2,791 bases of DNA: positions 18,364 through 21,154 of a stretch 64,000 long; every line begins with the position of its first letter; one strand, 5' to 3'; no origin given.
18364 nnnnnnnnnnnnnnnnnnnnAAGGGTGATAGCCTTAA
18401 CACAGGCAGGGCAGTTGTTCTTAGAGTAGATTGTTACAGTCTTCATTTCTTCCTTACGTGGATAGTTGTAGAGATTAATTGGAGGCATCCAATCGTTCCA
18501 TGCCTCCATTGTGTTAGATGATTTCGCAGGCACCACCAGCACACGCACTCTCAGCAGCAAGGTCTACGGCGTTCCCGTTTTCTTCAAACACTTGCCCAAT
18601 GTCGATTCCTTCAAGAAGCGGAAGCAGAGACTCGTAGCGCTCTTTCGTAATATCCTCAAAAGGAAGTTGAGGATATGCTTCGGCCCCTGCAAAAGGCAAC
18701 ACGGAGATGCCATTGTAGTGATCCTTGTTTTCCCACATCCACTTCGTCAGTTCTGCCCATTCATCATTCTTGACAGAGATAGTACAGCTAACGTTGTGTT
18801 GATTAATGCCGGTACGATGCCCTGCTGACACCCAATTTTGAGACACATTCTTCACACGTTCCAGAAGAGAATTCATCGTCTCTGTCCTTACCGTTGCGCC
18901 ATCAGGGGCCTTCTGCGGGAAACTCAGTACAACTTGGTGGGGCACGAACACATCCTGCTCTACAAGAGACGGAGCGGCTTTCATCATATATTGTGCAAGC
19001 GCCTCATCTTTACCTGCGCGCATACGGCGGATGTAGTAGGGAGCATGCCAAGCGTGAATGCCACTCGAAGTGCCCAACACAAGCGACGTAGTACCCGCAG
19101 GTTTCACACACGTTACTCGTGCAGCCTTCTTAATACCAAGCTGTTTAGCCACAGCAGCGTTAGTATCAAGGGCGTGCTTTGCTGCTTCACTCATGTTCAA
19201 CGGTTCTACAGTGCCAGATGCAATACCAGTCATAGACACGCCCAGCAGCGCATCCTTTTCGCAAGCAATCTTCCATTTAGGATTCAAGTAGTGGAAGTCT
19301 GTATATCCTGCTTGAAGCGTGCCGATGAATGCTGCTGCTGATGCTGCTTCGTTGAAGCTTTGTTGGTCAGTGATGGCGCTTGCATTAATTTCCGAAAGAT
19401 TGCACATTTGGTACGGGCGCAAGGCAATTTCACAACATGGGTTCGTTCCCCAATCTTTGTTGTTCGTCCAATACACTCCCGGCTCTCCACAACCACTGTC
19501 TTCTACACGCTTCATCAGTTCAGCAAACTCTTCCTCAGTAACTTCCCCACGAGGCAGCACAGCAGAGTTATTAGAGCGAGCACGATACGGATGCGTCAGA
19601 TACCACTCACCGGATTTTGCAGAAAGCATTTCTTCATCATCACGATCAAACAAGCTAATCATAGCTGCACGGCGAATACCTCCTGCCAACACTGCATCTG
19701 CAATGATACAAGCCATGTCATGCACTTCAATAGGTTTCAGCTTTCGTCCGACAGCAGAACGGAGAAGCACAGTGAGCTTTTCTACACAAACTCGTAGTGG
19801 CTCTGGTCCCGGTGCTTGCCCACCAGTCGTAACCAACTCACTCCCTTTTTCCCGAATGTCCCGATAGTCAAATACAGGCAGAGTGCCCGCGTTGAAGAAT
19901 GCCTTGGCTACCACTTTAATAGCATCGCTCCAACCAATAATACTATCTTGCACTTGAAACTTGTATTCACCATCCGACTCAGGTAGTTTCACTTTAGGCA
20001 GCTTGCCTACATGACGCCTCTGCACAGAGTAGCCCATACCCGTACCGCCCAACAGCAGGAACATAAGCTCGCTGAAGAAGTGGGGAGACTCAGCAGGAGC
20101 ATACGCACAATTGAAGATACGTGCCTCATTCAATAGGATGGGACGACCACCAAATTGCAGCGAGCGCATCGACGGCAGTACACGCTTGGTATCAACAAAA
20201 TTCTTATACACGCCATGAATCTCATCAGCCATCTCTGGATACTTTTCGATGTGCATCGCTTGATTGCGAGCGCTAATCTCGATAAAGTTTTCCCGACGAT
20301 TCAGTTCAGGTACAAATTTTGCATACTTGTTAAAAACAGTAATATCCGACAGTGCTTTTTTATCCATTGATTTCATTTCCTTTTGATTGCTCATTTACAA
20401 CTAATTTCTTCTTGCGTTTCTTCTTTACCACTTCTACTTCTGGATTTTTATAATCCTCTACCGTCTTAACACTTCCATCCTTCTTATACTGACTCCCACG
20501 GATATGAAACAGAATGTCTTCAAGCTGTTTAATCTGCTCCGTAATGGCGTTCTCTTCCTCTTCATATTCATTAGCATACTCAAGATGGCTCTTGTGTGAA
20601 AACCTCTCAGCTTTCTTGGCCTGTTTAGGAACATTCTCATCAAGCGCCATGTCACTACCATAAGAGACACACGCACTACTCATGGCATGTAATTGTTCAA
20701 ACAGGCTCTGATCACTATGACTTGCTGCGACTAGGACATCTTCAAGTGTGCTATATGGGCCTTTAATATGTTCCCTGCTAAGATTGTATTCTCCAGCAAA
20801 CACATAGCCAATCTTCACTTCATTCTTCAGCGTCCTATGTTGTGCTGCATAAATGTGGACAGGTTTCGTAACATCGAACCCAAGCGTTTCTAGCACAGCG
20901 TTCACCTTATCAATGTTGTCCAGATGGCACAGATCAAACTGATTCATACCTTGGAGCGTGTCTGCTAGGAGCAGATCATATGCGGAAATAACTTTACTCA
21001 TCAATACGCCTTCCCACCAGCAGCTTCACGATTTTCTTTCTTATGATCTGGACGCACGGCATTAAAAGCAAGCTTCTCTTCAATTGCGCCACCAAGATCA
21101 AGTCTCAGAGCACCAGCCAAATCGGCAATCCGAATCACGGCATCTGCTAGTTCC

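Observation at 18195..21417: Nucleotide-metabolism island: RNR + glutaredoxin + MazG-like; the phage encodes two different (p)ppGpp-targeting enzymes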

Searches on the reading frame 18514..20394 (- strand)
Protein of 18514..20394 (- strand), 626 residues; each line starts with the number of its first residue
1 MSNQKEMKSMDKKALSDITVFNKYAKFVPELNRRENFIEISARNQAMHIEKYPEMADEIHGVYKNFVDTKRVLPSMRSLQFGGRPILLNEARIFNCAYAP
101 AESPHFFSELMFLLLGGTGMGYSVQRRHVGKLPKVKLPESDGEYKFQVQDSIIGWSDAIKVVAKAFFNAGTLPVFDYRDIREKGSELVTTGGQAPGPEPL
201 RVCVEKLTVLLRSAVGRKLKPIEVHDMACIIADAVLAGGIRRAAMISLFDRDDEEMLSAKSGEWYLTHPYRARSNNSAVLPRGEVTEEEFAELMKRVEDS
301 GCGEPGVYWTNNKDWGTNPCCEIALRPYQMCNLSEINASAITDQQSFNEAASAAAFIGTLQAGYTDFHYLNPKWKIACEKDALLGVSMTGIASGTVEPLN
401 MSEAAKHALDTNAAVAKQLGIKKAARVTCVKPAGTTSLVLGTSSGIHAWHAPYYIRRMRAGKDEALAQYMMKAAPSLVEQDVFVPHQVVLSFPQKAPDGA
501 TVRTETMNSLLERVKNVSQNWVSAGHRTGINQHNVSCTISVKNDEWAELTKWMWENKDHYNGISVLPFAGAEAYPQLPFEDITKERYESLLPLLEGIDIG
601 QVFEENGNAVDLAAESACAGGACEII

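Call 3: search_protein_families(library=pfam, proteins=[window:18514-20394:-], max_evalue=0.01)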
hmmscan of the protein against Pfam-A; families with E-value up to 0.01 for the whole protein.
window:18514-20394:- (626 aa): 2 families
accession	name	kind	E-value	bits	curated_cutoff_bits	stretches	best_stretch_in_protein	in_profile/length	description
PF02867.20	Ribonuc_red_lgC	-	6.7e-09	35.3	23.9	1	316-352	208-251/523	Ribonucleotide reductase, barrel domain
PF21995.1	RNR-II_ins_dom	-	0.0035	18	27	1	133-200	24-96/107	B12-dependent ribonucleotide reductase, insertion domain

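Call 5: search_protein_families(library=phrogs, proteins=[window:18514-20394:-], max_evalue=0.01)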
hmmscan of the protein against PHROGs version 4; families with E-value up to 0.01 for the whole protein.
window:18514-20394:- (626 aa): 2 families
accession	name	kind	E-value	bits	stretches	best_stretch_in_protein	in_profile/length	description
phrog_367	-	DNA, RNA and nucleotide metabolism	2e-119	400.8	1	8-625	27-696/701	ribonucleotide reductase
phrog_84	-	DNA, RNA and nucleotide metabolism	2.3e-07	30.3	1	244-352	406-531/975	ribonucleoside-diphosphate reductase large subunit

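Call 7: search_dna_similar(query=window:18514-20394:-, collection=phages, mode=protein, max_rows=25)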
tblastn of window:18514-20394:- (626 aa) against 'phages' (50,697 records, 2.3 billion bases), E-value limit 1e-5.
Records with a match: 1210; places in all: 1210; records where one place covers at least 80% of the query: 336.
Best place of each record, by identity: 60-80% 1; <60% 1209.
By first word of the organism name: Mycobacterium 709; Streptomyces 299; Rhodococcus 47; Gordonia 28; Roseobacter 23; Pseudomonas 15; Thermus 13; Nodularia 9; Sinorhizobium 8; Vibrio 6; and 24 more.
By host as written in the record: Mycobacterium smegmatis mc2 155 524; Mycobacterium smegmatis mc#155 96; Streptomyces griseus ATCC 10137 82; Streptomyces lividans JI 1326 58; Rhodococcus erythropolis RIA 643 37; - 36; Mycobacterium smegmatis mc2155 30; Gordonia terrae 3612 24; and 106 more.
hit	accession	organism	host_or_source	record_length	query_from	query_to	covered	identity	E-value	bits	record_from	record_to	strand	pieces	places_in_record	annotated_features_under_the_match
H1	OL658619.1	Oceanospirillum phage vB_OsaM_PD0307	Oceanospirillum sanctuarii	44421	15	606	95%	63.9%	0e+0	765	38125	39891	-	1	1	recombinase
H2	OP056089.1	Vibrio phage vB_VpaM_VPs20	Vibrio parahaemolyticus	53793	4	612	97%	60.0%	0e+0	712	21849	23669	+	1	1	recombinase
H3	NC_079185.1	Vibrio phage vB_VpaM_VPs20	Vibrio parahaemolyticus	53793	4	612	97%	60.0%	0e+0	712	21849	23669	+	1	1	recombinase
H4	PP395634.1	Microcystis phage Mel-JY01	Microcystis elabens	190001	10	609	96%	58.0%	0e+0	696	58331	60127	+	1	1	hypothetical protein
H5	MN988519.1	Rhizobium phage RHph_I1_18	Rhizobium phaseoli I1_18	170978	12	585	92%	39.8%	2e-118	394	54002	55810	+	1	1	ribonucleoside-triphosphate reductase protein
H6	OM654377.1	Pseudaeromonas phage vB_PpeM_ KLEP7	Pseudaeromonas pectinilytica strain ...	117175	12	582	91%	37.9%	5e-51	385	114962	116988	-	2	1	ribonucleoside triphosphate reductase (x2)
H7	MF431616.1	Lentibacter phage vB_LenP_ICBM2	Lentibacter sp. SH36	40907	22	604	93%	36.6%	2e-88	307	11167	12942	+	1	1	cobalamin dependent ribonucleotide reductase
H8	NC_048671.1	Lentibacter phage vB_LenP_ICBM2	Lentibacter sp. SH36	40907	22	604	93%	36.6%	2e-88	307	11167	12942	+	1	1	ribonucleotide reductase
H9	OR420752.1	Roseobacter phage CRP-403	Paracoccaceae bacterium strain FZCC0037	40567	22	604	93%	36.3%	9e-102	345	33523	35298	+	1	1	ribonucleotide reductase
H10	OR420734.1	Roseobacter phage CRP-804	Paracoccaceae bacterium strain FZCC0196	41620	22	602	93%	36.4%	4e-93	320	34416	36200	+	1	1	hypothetical protein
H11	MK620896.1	Streptomyces phage Circinus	Streptomyces griseofuscus ATCC 23916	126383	21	587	91%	37.1%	3e-91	315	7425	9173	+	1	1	18: ribonucleotide reductase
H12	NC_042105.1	Streptomyces phage BillNye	Streptomyces viridochromogenes DSM40736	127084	21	587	91%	37.1%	3e-91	315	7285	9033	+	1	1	ribonucleotide reductase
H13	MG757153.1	Streptomyces phage BillNye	Streptomyces viridochromogenes DSM40736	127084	21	587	91%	37.1%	3e-91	315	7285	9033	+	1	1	ribonucleotide reductase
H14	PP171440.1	Streptomyces phage DekoNeimoidia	soil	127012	21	587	91%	36.9%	2e-92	318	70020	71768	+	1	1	record has no annotation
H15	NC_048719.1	Streptomyces phage Annadreamy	Streptomyces griseus ATCC 10137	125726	21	587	91%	36.9%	5e-91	314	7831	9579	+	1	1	20: ribonucleotide reductase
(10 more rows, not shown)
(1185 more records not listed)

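Call 8: search_solved_structures(query=window:18514-20394:-, max_evalue=1, show_alignments=2)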
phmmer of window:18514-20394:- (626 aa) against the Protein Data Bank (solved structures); distinct sequences matched with E-value up to 1: 5.
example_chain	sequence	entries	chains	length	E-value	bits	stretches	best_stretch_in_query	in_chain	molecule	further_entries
1l1l_A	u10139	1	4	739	6.1e-36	127.2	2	128-393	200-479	RIBONUCLEOSIDE TRIPHOSPHATE REDUCTASE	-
1xjk_A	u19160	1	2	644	0.16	13.6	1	249-341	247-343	ribonucleotide reductase, B12-dependent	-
1xje_A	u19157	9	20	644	0.16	13.6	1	249-341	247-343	ribonucleotide reductase, B12-dependent | Ribonucleoside-diphosphate reductase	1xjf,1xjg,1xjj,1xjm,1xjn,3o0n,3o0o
9sda_j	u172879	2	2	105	0.47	12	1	173-220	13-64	Small ribosomal subunit protein uS10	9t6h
9h90_J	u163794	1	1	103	0.52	11.9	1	172-220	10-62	30S ribosomal protein S10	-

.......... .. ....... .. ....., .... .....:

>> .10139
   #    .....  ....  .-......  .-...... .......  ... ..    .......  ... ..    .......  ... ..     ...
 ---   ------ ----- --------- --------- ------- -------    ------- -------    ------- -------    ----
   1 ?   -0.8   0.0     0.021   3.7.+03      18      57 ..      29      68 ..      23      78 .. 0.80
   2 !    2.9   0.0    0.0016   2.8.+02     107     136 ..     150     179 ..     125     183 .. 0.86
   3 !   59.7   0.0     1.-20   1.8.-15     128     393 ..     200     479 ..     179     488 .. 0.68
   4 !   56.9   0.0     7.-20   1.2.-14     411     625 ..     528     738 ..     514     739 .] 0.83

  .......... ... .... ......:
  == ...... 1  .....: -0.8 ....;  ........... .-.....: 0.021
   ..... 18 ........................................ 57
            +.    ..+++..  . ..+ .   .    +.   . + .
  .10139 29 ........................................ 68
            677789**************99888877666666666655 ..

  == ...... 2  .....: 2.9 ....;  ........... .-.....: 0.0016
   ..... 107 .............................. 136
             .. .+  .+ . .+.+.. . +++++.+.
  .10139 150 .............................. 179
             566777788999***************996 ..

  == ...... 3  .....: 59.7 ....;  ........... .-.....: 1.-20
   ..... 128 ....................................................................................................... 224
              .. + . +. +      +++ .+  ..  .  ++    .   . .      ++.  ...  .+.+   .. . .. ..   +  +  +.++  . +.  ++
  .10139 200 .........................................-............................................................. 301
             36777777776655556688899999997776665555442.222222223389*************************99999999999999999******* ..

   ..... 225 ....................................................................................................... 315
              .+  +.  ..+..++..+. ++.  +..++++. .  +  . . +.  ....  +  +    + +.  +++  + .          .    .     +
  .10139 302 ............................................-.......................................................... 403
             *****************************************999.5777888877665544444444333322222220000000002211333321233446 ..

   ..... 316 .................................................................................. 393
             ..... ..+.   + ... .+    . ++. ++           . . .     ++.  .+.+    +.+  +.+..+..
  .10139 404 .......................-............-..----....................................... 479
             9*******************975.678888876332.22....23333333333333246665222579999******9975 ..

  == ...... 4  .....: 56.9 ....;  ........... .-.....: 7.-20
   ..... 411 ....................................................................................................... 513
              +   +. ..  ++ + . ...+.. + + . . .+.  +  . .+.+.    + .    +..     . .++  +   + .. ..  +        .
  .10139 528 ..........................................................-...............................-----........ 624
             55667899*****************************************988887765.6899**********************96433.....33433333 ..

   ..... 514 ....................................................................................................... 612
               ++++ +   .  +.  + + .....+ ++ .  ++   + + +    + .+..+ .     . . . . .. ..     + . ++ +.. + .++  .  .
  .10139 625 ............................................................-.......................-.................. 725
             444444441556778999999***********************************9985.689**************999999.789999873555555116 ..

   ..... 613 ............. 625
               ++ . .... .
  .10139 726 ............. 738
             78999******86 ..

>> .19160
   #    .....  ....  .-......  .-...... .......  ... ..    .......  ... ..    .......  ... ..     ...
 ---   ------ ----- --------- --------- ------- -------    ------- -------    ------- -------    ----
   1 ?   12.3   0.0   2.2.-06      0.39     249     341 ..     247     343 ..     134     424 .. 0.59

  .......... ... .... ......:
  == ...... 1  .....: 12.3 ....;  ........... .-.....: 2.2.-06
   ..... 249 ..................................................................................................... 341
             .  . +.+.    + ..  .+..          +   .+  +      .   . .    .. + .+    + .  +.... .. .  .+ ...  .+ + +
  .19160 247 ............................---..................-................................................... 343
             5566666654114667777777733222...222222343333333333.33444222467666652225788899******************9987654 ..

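Call 9: get_annotated_region(hit=H2, flank=8000)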
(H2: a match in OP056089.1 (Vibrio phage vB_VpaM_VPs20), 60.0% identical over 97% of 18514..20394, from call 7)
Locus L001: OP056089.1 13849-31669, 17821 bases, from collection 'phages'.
description: Vibrio phage vB_VpaM_VPs20, complete genome.
organism: Vibrio phage vB_VpaM_VPs20 (NCBI taxid 2978980)
taxonomy: Viruses; Duplodnaviria; Heunggongvirae; Uroviricota; Caudoviricetes; Chaseviridae; Nefertitivirinae
host: Vibrio parahaemolyticus; source: seafood market sewage; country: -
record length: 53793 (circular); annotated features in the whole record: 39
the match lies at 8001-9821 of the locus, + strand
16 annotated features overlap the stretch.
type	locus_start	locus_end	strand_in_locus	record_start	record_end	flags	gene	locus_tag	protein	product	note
CDS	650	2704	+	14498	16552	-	-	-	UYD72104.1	DNA polymerase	-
CDS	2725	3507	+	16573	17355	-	-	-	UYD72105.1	hypothetical protein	-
CDS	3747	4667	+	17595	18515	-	-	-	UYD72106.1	hypothetical protein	-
CDS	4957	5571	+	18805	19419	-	-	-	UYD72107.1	hypothetical protein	-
CDS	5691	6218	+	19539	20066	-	-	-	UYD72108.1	hypothetical protein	-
CDS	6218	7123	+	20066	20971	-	-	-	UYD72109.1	DNA ligase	-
CDS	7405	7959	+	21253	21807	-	-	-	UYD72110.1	dNMP kinase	-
CDS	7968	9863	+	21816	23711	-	-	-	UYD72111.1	recombinase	-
CDS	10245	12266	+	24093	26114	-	-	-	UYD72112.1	terminase large subunit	-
CDS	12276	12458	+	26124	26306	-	-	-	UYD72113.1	hypothetical protein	-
CDS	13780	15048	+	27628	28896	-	-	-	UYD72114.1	DUF2213 domain-containing protein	-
CDS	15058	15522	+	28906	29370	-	-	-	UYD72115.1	hypothetical protein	-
CDS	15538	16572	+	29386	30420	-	-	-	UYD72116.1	DUF2184 domain-containing protein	-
CDS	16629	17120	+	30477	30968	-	-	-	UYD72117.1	hypothetical protein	-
CDS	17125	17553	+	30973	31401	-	-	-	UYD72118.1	hypothetical protein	-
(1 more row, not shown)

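Call 10: get_annotated_region(hit=H1, flank=8000)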
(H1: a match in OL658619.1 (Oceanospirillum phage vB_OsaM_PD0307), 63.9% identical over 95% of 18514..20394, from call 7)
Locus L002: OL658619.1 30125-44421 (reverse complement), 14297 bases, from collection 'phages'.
description: Oceanospirillum phage vB_OsaM_PD0307, complete genome.
organism: Oceanospirillum phage vB_OsaM_PD0307 (NCBI taxid 2900133)
taxonomy: Viruses; Duplodnaviria; Heunggongvirae; Uroviricota; Caudoviricetes
host: Oceanospirillum sanctuarii; source: -; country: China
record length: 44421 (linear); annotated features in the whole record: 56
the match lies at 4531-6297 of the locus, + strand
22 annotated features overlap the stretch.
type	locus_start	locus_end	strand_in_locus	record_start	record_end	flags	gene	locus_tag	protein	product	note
CDS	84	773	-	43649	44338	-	-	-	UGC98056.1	neck protein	-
CDS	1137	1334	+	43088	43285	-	-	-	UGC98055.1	hypothetical protein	-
CDS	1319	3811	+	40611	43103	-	-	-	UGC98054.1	putative primase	-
CDS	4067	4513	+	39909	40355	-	-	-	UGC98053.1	hypothetical protein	-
CDS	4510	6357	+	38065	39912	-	-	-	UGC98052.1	recombinase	-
CDS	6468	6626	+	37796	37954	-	-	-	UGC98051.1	hypothetical protein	-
CDS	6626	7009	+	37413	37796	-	-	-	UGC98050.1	endonuclease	-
CDS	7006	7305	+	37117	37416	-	-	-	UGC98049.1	hypothetical protein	-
CDS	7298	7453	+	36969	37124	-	-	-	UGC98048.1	hypothetical protein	-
CDS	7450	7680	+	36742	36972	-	-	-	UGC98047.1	hypothetical protein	-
CDS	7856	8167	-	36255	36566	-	-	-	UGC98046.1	TetR family transcriptional regulator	-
CDS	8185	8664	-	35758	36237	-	-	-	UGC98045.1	putative DNA methylase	-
CDS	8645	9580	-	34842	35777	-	-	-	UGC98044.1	adenine-specific methyltransferase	-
CDS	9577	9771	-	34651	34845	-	-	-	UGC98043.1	hypothetical protein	-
CDS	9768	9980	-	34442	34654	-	-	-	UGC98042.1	hypothetical protein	-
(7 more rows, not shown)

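Call 16: search_protein_families(library=ncbifam, proteins=[window:18514-20394:-], max_evalue=1)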
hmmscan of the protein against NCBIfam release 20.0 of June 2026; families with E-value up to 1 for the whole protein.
window:18514-20394:- (626 aa): 6 families
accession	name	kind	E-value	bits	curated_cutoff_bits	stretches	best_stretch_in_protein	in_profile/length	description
TIGR02505.1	RTPR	equivalog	3.7e-69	233.7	340.05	3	145-393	177-449/724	ribonucleoside-triphosphate reductase, adenosylcobalamin-dependent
TIGR02504.1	NrdJ_Z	equivalog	4.9e-12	45.2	399.95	2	302-345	250-307/606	adenosylcobalamin-dependent ribonucleoside-diphosphate reductase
NF006417.0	PRK08665.1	equivalog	8.5e-10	37.5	961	2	316-345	276-305/759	vitamin B12-dependent ribonucleotide reductase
NF005010.0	PRK06406.1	subfamily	3.5e-07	28.9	1125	2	317-342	433-458/771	vitamin B12-dependent ribonucleotide reductase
NF005991.0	PRK08115.1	equivalog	2.3e-05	22.6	854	1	316-345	475-504/858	vitamin B12-dependent ribonucleotide reductase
TIGR02506.1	NrdE_NrdA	equivalog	6.2e-05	21.6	341.05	1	417-473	461-516/616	ribonucleoside-diphosphate reductase subunit alpha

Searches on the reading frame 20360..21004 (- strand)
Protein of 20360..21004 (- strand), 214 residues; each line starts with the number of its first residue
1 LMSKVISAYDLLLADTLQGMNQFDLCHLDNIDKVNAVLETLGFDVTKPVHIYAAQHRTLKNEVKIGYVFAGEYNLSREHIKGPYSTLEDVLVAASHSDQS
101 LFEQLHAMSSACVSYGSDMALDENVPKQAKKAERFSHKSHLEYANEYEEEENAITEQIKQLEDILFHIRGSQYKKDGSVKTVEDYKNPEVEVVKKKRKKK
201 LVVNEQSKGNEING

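Call 3: search_protein_families(library=pfam, proteins=[window:20360-21004:-], max_evalue=0.01)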
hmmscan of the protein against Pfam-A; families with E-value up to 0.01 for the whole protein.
window:20360-21004:- (214 aa): 0 families

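Call 5: search_protein_families(library=phrogs, proteins=[window:20360-21004:-], max_evalue=0.01)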
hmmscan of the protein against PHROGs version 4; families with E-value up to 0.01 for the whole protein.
window:20360-21004:- (214 aa): 1 family
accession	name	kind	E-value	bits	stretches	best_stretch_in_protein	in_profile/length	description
phrog_3506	-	DNA, RNA and nucleotide metabolism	2.1e-08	35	1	4-110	4-103/115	thymidylate synthase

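Call 16: search_protein_families(library=ncbifam, proteins=[window:20360-21004:-], max_evalue=1)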
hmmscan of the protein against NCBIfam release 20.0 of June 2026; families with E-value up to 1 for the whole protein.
window:20360-21004:- (214 aa): 1 family
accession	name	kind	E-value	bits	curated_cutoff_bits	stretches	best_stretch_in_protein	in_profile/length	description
NF003700.0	PRK05313.1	equivalog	0.14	10.7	440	1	32-120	284-369/452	hypothetical protein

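Call 33: search_dna_similar(query=window:20360-21004:-, collection=phages, mode=protein, max_rows=20, max_evalue=0.001)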
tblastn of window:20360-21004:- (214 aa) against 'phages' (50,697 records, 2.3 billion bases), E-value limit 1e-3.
No match.

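Call 61: find_homologous_proteins(query=window:20360-21001:-, max_evalue=0.001)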
Query window:20360-21001:- (213 aa): 25 proteins with E <= 0.001 among 117 candidates.
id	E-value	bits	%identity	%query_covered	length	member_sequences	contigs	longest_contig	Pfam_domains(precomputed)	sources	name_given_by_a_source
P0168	1.3e-133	461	100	100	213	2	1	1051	-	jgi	jgi:hypothetical protein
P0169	1.2e-84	301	72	87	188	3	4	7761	-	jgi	jgi:hypothetical protein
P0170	4.0e-79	283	69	87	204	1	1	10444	-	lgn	-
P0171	1.7e-76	274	67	93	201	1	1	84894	-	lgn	-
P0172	4.3e-75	270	64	87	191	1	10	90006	-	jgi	jgi:hypothetical protein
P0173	3.5e-71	257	66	80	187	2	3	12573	-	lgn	-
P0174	5.1e-69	250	61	88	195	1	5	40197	-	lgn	-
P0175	2.5e-68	248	63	88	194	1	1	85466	-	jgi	jgi:hypothetical protein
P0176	2.1e-67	245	62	88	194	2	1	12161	-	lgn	-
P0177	3.4e-67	244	60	88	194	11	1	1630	-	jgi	jgi:hypothetical protein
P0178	5.2e-67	243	64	88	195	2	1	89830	-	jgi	jgi:hypothetical protein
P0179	1.0e-66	242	64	87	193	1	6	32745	-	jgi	jgi:hypothetical protein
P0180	1.5e-66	242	63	88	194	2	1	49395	-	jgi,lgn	jgi:hypothetical protein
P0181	9.9e-66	239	62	87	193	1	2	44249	-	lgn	-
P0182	1.7e-65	239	63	87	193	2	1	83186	-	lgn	-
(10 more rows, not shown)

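Call 69: predict_structure(alignment_id=A3)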
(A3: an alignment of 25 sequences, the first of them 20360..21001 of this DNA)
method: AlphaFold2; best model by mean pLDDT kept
length: 213 residues; sequences in the alignment: 25
mean_pLDDT: 74.4   pTM: 0.43
mean pLDDT of the five models: 74.4, 73.4, 73.0, 72.9, 71.9
residues with pLDDT >= 90: 19; 70-90: 121; 50-70: 60; < 50: 13
segments of 3 or more residues with pLDDT < 50: 202-213
pLDDT, mean of each block of 10 residues (from residue 1): 84 86 89 88 89 87 89 73 73 78 73 54 58 60 77 87 75 78 73 59 42 37
secondary structure, 60 per line:
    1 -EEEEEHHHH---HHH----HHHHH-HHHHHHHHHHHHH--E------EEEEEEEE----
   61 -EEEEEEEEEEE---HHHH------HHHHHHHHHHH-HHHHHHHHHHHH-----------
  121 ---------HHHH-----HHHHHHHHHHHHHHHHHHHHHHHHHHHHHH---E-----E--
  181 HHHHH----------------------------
elements in order: E2-6 H7-10 H21-25 H27-39 E49-56 E62-72 H76-79 H86-96 H98-109 H130-133 H139-168 H181-185
